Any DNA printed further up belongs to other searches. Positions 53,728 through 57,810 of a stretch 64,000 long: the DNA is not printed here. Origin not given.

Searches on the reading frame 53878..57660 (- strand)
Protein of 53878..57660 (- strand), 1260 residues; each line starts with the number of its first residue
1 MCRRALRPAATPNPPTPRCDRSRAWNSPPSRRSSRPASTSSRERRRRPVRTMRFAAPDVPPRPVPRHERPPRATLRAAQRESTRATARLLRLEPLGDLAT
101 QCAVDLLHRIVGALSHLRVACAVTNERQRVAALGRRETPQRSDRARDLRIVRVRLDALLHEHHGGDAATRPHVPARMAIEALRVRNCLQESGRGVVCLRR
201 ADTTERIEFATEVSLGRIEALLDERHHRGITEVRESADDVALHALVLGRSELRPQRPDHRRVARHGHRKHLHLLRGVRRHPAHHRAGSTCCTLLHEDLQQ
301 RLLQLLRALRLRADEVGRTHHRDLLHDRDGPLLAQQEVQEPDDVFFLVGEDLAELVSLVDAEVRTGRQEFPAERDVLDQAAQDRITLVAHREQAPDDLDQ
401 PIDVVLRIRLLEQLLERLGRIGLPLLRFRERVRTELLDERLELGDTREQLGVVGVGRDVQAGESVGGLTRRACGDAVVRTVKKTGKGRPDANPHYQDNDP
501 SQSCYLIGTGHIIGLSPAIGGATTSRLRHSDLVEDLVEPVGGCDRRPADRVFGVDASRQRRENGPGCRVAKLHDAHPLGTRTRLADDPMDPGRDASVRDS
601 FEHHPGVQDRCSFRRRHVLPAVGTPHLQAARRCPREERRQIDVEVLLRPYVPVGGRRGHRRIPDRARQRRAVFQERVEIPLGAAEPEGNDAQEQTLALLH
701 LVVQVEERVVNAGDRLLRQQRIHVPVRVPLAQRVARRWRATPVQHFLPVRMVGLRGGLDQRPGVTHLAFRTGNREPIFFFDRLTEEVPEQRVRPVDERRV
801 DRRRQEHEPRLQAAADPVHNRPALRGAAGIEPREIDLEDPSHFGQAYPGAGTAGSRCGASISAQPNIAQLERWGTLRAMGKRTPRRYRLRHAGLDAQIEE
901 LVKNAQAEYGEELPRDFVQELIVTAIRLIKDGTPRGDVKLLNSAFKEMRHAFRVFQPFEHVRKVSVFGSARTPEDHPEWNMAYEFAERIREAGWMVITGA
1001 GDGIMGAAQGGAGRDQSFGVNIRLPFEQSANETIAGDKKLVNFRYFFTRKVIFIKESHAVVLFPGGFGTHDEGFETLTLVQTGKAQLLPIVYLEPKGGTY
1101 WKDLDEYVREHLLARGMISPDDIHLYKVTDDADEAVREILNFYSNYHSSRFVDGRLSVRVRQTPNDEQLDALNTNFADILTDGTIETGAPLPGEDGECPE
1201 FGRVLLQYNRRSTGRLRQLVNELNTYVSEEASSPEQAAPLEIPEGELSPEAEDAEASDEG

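Call 34: search_protein_families(library=pfam, proteins=[window:53878-57660:-], max_evalue=0.00001)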
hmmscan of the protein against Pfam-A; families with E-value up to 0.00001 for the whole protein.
window:53878-57660:- (1260 aa): 2 families
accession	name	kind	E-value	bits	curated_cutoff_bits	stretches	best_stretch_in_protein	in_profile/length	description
PF03641.19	Lysine_decarbox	-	2.1e-26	93.1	27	1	1005-1138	1-130/131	Possible lysine decarboxylase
PF18306.6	LDcluster4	-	4e-11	43.2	26.3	1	963-1072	3-109/151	SLOG cluster4 family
